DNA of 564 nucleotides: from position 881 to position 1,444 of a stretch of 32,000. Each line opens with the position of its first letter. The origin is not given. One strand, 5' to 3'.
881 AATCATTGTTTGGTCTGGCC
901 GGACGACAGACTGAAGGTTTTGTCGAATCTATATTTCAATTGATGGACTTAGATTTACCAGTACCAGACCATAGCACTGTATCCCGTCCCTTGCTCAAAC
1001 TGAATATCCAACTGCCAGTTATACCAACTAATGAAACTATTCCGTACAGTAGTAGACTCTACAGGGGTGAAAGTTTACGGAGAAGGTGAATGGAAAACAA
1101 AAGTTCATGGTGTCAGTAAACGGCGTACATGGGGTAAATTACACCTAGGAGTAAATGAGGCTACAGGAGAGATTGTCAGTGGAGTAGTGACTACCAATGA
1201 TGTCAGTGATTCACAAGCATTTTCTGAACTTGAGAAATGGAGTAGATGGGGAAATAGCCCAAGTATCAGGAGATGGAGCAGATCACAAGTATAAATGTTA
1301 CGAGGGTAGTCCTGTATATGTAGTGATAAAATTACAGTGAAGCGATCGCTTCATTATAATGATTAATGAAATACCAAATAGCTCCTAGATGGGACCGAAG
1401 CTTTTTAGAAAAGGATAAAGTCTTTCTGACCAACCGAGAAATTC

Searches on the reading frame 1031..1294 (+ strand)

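Call 97: search_protein_families(library=pfam, proteins=[window:1031-1294:+], max_evalue=0.01)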
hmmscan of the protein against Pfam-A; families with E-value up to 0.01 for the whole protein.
window:1031-1294:+ (87 aa): 1 family
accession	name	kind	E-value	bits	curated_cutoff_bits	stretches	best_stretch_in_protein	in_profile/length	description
PF01609.27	DDE_Tnp_1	-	8.1e-10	39.2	23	1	6-67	7-68/200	Transposase DDE domain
